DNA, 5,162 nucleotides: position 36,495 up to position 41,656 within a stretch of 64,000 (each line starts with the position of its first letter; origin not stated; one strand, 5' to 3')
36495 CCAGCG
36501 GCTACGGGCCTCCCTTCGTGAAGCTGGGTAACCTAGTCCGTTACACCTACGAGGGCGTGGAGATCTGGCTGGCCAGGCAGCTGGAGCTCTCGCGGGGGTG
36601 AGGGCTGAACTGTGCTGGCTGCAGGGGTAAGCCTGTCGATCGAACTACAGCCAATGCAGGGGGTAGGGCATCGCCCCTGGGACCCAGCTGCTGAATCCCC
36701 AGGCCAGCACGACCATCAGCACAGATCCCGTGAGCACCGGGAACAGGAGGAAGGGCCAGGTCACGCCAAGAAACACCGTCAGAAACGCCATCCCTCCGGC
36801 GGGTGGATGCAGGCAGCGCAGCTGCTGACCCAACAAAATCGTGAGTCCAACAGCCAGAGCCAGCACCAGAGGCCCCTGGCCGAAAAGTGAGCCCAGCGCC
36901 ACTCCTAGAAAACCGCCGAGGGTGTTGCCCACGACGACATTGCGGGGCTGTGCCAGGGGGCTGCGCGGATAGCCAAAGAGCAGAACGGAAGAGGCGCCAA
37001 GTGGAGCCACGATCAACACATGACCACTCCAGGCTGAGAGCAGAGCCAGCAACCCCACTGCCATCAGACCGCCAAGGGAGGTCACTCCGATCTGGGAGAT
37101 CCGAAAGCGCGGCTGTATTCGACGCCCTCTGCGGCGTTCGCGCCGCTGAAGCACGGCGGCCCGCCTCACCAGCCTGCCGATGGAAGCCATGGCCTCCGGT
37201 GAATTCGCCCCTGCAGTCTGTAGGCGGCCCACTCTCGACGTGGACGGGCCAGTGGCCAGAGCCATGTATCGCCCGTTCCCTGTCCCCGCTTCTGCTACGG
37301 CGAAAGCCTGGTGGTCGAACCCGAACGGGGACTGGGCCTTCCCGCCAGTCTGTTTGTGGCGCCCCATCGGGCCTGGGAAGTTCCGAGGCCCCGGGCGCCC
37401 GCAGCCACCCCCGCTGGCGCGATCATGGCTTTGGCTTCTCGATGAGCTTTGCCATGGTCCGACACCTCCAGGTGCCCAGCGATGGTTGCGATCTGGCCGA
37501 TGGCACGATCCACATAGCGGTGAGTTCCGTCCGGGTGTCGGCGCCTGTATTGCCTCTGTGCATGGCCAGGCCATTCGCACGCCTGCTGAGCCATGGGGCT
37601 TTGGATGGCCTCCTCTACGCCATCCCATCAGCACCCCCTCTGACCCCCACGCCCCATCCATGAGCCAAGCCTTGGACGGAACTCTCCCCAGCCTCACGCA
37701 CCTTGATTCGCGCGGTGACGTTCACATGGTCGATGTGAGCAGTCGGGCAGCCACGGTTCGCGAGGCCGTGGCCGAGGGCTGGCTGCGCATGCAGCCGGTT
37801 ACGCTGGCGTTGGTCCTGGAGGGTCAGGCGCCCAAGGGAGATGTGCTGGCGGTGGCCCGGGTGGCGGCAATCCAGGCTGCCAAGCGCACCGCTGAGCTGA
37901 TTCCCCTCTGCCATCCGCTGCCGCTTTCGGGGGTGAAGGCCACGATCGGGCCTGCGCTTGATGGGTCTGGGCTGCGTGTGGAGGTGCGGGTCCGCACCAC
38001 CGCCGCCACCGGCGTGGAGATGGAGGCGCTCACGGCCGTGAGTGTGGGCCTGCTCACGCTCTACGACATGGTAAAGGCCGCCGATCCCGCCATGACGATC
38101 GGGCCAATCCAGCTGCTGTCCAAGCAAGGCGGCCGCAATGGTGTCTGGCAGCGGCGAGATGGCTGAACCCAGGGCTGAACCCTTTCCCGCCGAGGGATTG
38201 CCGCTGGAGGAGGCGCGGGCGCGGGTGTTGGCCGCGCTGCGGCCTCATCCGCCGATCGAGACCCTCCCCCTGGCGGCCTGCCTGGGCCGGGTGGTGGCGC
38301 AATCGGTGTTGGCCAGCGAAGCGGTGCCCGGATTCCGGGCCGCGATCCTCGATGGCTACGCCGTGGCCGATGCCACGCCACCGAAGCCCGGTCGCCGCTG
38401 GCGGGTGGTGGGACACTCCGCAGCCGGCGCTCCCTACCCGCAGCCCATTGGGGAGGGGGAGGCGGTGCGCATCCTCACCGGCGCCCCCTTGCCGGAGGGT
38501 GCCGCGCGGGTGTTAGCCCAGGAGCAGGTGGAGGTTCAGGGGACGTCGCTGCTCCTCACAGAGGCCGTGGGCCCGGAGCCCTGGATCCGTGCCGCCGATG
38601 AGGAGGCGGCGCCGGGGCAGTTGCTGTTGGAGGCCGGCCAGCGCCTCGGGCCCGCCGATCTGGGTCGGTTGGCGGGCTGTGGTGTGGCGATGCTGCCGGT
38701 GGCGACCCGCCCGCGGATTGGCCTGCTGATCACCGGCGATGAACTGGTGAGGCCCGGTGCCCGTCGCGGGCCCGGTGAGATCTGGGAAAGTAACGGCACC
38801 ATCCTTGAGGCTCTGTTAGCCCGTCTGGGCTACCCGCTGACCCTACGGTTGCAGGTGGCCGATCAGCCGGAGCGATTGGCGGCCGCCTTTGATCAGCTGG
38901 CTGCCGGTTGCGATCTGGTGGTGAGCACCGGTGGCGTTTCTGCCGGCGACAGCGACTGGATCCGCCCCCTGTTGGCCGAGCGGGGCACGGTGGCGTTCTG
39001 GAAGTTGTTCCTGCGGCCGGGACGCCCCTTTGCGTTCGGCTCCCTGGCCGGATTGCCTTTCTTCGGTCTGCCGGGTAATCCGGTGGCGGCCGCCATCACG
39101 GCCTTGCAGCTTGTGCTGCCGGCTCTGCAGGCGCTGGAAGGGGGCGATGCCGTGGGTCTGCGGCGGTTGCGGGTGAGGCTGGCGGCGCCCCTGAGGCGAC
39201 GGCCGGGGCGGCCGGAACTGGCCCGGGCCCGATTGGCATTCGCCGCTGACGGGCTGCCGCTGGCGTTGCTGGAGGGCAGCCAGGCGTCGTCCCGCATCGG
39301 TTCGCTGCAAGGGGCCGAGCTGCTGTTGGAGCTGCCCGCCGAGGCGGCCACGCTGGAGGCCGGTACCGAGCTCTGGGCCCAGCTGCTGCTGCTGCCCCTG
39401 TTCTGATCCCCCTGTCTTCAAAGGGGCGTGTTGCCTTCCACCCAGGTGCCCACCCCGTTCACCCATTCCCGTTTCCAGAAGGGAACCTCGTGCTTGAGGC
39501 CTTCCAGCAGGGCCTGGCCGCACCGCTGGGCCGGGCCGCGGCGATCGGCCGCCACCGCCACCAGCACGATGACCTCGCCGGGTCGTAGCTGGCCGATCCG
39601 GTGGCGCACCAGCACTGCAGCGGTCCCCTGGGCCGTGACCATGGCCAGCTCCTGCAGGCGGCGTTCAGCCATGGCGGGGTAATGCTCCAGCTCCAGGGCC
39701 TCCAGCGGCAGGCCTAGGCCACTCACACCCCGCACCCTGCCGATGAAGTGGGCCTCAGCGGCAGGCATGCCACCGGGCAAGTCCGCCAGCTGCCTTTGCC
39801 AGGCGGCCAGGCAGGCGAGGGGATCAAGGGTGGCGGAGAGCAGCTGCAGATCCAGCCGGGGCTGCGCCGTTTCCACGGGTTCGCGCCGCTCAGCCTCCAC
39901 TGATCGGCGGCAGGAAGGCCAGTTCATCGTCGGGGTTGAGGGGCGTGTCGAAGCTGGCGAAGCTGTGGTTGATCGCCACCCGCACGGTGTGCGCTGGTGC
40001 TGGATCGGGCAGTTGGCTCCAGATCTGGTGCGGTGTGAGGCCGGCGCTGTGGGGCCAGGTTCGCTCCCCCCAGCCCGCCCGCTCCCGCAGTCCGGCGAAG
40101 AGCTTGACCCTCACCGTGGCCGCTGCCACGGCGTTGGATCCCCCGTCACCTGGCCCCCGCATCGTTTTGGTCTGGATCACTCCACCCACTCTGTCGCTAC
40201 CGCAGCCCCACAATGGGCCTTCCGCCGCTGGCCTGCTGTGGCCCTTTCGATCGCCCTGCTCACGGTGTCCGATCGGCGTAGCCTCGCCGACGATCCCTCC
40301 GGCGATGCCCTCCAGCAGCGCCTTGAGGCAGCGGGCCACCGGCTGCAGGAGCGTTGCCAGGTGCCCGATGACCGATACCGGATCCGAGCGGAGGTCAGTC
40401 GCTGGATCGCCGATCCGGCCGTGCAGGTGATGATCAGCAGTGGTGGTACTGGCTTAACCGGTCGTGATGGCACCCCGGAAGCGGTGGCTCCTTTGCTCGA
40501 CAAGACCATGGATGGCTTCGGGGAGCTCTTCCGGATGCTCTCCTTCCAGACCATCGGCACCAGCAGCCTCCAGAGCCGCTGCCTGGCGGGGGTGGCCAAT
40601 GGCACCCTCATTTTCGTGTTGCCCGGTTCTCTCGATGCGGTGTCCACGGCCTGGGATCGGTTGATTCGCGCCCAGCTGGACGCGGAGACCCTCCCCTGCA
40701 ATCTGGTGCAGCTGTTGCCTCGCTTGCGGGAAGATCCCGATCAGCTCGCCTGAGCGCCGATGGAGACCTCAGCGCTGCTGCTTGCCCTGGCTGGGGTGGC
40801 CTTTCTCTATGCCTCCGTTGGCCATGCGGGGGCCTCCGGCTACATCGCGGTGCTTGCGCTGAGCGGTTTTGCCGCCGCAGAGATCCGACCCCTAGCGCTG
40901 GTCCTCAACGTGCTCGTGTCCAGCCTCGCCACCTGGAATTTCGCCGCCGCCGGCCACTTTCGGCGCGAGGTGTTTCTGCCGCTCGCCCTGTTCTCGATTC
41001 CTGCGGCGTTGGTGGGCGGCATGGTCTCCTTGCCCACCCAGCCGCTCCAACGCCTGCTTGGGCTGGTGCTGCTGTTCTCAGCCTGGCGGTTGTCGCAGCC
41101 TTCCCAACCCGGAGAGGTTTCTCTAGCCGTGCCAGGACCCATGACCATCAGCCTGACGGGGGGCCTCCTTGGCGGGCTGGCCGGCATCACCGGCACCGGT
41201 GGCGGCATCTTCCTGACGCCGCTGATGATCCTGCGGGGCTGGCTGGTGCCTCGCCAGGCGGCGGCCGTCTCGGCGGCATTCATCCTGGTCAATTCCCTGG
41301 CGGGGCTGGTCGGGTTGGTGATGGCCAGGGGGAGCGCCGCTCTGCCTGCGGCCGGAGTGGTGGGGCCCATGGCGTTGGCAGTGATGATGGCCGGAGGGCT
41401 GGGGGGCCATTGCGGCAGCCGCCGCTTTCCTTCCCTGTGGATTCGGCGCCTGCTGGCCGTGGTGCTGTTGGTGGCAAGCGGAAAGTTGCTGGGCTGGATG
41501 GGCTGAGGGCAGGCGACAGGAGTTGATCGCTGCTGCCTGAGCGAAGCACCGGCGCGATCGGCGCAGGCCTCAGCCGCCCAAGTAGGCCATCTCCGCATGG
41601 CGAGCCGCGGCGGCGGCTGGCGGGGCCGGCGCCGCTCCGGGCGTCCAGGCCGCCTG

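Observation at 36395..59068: Complete nitrate/nitrite/cyanate assimilation supercluster sits between the two halves of a phage-like morphogenesis module, bracketed by a 207-bp direct repeat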

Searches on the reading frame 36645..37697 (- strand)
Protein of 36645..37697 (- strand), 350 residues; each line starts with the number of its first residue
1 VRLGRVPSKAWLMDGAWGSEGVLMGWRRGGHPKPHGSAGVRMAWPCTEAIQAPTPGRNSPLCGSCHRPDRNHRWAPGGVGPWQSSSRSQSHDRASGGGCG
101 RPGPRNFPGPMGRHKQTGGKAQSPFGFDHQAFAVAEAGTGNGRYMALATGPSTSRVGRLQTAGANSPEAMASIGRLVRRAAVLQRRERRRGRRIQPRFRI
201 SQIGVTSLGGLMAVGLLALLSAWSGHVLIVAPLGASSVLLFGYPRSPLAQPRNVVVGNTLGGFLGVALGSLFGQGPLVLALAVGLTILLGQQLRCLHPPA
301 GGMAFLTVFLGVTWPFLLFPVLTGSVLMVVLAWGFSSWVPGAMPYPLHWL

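Call 25: find_homologous_proteins(query=window:36645-37697:-, max_evalue=1e-40)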
Query window:36645-37697:- (350 aa): 37 proteins with E <= 1e-40 among 8000 candidates.
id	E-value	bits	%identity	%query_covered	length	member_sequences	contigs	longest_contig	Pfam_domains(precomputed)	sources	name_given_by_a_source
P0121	3.8e-100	354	84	58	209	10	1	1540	PF04982.20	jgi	jgi:CBS-domain-containing membrane protein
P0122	3.1e-90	321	86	50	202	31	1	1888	PF04982.20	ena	-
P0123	6.5e-89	317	87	49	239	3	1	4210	PF04982.20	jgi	jgi:CBS-domain-containing membrane protein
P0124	6.1e-88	313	92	47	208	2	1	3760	PF04982.20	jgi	-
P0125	1.9e-85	305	81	50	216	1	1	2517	PF04982.20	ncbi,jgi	jgi:CBS-domain-containing membrane protein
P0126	3.5e-85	304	75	52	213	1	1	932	PF04982.20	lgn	-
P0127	1.5e-83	299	75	55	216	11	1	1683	PF04982.20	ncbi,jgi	jgi:CBS-domain-containing membrane protein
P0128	4.4e-81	291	80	45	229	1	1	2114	PF04982.20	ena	-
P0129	9.7e-81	290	64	58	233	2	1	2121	PF04982.20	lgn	-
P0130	1.3e-80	289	78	44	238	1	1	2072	PF04982.20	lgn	-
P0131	4.4e-80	287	85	48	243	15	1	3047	PF04982.20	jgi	jgi:CBS-domain-containing membrane protein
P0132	1.4e-73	266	70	50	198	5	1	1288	PF04982.20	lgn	-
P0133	2.5e-73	265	76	44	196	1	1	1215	PF04982.20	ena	-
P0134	2.6e-72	262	77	45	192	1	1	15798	PF04982.20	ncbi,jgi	jgi:CBS-domain-containing membrane protein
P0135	8.4e-71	257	92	40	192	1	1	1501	PF04982.20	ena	-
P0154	1.3e-48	184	54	59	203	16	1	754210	PF04982.20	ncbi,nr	ncbi:HPP family protein [Cyanobium sp. N.Huapi 1H5]|nr:HPP family protein [Cyanobium sp. N.Huapi 1H5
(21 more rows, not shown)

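Call 26: find_encoding_contigs(protein=P0124, flank=10000, max_places=3)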
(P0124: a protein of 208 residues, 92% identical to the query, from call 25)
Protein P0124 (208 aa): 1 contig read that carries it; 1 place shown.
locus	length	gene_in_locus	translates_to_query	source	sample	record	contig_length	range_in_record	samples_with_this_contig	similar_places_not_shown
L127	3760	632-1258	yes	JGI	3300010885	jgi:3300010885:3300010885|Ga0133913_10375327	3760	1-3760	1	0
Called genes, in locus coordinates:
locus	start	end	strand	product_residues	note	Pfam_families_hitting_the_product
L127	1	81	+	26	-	?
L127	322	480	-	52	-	-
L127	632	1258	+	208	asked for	PF04982:TM_HPP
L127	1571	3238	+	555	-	PF03098:An_peroxidase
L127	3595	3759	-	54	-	?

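Call 27: find_encoding_contigs(protein=P0134, flank=10000, max_places=3)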
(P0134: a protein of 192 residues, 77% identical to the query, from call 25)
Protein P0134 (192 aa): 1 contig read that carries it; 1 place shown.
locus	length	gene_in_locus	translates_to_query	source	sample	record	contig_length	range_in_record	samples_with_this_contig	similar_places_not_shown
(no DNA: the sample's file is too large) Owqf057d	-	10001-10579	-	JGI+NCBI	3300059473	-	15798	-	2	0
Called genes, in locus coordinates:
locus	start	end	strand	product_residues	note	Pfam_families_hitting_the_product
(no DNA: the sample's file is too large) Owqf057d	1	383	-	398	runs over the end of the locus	PF07690:MFS_1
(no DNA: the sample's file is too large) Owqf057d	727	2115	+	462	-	PF04966:OprB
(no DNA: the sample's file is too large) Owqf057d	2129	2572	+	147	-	PF01592:NifU_N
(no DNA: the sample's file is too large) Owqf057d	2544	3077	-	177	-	PF00111:Fer2, PF01799:Fer2_2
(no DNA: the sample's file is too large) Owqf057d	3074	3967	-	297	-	PF00941:FAD_binding_5, PF03450:CO_deh_flav_C (weak)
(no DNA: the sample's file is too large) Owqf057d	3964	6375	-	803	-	PF01315:Ald_Xan_dh_C, PF02738:MoCoBD_1, PF20256:MoCoBD_2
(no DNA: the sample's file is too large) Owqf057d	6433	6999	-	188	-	PF12804:NTP_transf_3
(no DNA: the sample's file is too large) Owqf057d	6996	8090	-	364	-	PF02625:XdhC_CoxI, PF13478:XdhC_C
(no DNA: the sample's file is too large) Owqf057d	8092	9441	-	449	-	PF01565:FAD_binding_4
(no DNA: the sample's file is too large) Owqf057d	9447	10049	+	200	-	PF00994:MoCF_biosynth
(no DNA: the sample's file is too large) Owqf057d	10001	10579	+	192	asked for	PF04982:TM_HPP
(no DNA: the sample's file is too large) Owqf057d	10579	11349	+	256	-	PF01925:TauE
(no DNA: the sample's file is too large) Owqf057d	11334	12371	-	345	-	PF04055:Radical_SAM, PF06463:Mob_synth_C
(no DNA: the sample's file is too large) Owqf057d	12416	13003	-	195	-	?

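Call 28: find_encoding_contigs(protein=P0154, flank=10000, max_places=2)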
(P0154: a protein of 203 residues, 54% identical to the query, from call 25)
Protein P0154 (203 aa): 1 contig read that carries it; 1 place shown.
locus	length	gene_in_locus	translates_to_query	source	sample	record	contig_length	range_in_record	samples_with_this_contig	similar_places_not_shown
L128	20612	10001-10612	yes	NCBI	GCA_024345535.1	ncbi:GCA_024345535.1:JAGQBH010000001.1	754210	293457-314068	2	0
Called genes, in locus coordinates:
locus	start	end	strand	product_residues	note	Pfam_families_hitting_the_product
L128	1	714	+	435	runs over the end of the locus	-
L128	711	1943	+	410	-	PF21088:MS_channel_1st, PF00924:MS_channel_2nd, PF21082:MS_channel_3rd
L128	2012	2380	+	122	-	PF14250:AbrB-like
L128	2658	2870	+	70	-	-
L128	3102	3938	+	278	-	PF00950:ABC-3, PF01032:FecCD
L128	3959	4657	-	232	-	PF12973:Cupin_7, PF16867:DMSP_lyase (faint), PF07883:Cupin_2 (faint), PF12973:Cupin_7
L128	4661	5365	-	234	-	PF10099:RskA_C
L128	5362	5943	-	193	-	PF04542:Sigma70_r2, PF08281:Sigma70_r4_2, PF04545:Sigma70_r4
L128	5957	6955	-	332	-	PF00892:EamA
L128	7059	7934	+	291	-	PF17655:IRK_C (weak)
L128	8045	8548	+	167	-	PF10517:DM13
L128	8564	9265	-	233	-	PF00174:Oxidored_molyb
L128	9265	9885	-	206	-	PF01292:Ni_hydr_CYTB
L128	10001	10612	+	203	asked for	PF04982:TM_HPP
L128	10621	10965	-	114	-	PF25213:HVO_A0261_N (weak), PF01022:HTH_5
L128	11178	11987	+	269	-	PF01925:TauE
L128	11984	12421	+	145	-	-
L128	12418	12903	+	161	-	PF00583:Acetyltransf_1, PF13673:Acetyltransf_10 (weak), PF13508:Acetyltransf_7 (weak)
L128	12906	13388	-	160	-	-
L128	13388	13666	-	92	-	PF12518:DUF3721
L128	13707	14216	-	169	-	PF13826:Monooxy_af470-like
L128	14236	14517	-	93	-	PF03992:ABM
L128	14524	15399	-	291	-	PF13593:SBF_like, PF01758:SBF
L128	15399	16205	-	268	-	PF00106:adh_short, PF08659:KR, PF13561:adh_short_C2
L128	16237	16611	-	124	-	PF00903:Glyoxalase, PF12681:Glyoxalase_2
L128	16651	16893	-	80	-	-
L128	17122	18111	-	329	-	-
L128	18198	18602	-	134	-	PF04828:GFA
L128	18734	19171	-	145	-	PF00027:cNMP_binding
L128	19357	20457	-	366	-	PF02275:CBAH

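Call 29: search_protein_families(library=pfam, proteins=[window:36645-37697:-], max_evalue=0.001)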
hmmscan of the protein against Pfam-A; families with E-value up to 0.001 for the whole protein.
window:36645-37697:- (350 aa): 1 family
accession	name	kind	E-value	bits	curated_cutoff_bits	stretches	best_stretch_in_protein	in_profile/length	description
PF04982.19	TM_HPP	-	4.1e-37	127.6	27.2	1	196-337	2-149/157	HPP, transmembrane region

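Call 72: find_encoding_contigs(protein=P0123, flank=5000, max_places=3)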
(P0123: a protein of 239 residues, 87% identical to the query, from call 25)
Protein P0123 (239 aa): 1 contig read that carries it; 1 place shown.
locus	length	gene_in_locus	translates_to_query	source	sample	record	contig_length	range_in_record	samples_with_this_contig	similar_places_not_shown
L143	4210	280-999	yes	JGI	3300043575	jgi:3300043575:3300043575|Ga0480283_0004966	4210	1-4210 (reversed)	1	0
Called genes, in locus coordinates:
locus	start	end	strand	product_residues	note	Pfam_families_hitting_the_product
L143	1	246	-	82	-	?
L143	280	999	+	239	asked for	PF04982:TM_HPP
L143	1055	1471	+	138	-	PF20432:Xre-like-HTH (weak), PF09722:Xre_MbcA_ParS_C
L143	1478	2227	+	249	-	PF08808:RES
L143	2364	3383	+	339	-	PF12849:PBP_like_2, PF01547:SBP_bac_1 (weak)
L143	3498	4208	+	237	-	?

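Call 73: find_encoding_contigs(protein=P0131, flank=5000, max_places=3)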
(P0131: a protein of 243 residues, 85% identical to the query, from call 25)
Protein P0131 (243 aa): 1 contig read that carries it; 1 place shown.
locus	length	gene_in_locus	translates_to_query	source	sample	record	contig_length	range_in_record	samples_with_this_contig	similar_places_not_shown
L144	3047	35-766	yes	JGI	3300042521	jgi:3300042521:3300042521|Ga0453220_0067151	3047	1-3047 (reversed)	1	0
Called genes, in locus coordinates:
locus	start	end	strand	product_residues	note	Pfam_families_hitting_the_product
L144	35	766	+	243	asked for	PF04982:TM_HPP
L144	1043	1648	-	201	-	PF04955:HupE_UreJ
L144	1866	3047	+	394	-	?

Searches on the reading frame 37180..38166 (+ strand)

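Call 31: search_protein_families(library=pfam, proteins=[window:37180-38166:+], max_evalue=0.001)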
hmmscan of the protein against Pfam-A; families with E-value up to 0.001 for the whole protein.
window:37180-38166:+ (328 aa): 1 family
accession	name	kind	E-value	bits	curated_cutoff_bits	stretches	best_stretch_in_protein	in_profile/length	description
PF01967.27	MoaC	-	1.2e-51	174.7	27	1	183-318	1-136/136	MoaC family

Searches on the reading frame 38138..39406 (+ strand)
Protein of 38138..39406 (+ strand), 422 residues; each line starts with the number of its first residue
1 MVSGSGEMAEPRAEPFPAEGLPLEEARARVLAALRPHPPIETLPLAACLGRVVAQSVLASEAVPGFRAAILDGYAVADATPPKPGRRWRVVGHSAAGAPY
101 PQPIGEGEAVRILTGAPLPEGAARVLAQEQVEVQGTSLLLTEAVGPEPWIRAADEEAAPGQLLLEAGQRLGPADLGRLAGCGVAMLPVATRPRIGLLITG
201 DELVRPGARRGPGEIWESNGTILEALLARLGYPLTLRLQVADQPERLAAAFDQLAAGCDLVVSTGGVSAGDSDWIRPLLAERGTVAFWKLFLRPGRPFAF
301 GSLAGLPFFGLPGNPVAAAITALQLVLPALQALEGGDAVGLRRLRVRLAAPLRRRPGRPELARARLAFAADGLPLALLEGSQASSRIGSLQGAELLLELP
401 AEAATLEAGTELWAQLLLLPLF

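Call 29: search_protein_families(library=pfam, proteins=[window:38138-39406:+], max_evalue=0.001)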
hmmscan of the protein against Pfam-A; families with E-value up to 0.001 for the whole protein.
window:38138-39406:+ (422 aa): 3 families
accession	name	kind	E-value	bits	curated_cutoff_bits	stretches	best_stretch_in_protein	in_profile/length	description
PF03453.22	MoeA_N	-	9.3e-36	123.3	30.8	1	21-182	1-160/160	MoeA N-terminal region (domain I and II)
PF00994.29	MoCF_biosynth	-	1e-24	87.3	26.6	1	196-331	2-143/144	Probable molybdopterin binding domain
PF03454.20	MoeA_C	-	1.4e-09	38.5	22.1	1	345-412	1-67/72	MoeA C-terminal region (domain IV)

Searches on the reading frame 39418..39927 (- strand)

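Call 29: search_protein_families(library=pfam, proteins=[window:39418-39927:-], max_evalue=0.001)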
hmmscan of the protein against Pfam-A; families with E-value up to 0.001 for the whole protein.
window:39418-39927:- (169 aa): 1 family
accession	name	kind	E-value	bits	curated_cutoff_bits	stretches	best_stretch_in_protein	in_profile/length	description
PF02391.22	MoaE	-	1.6e-18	67.3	23.4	1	57-147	22-114/114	MoaE protein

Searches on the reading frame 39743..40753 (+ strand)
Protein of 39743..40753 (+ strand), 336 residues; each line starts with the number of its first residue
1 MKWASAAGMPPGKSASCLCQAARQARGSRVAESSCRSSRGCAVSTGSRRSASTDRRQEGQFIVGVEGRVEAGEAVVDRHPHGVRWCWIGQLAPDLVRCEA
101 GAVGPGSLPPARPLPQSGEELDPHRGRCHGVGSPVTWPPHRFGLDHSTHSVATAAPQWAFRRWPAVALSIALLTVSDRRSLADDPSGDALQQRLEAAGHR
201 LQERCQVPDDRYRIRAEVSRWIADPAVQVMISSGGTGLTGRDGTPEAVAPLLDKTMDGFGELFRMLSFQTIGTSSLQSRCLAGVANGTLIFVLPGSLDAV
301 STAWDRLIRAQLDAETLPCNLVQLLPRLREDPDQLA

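Call 29: search_protein_families(library=pfam, proteins=[window:39743-40753:+], max_evalue=0.001)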
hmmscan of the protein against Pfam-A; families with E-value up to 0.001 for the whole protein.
window:39743-40753:+ (336 aa): 1 family
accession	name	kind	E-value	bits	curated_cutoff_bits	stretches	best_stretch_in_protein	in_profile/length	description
PF00994.29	MoCF_biosynth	-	1e-24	87.4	26.6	1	172-312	2-142/144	Probable molybdopterin binding domain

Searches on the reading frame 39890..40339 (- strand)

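Call 65: search_protein_families(library=pfam, proteins=[window:39890-40339:-], max_evalue=5)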
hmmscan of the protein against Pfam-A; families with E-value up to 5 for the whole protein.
window:39890-40339:- (149 aa): 1 family
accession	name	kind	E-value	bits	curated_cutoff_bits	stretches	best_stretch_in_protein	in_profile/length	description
PF02597.26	ThiS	-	3.7e-12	47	22.5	1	78-149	1-76/76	ThiS family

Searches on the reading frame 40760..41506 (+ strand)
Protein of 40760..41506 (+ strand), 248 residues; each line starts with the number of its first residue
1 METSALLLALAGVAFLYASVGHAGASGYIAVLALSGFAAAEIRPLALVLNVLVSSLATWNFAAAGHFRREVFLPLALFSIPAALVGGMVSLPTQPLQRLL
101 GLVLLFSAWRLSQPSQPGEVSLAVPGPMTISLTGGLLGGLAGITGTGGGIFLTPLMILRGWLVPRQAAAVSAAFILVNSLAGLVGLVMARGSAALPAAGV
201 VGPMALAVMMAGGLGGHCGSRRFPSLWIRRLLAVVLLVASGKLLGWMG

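Call 31: search_protein_families(library=pfam, proteins=[window:40760-41506:+], max_evalue=0.001)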
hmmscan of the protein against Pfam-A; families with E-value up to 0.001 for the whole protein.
window:40760-41506:+ (248 aa): 1 family
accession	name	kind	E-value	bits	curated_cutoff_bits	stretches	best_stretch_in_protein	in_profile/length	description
PF01925.25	TauE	-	1.1e-25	91.1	32.6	1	7-243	2-237/237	Sulfite exporter TauE/SafE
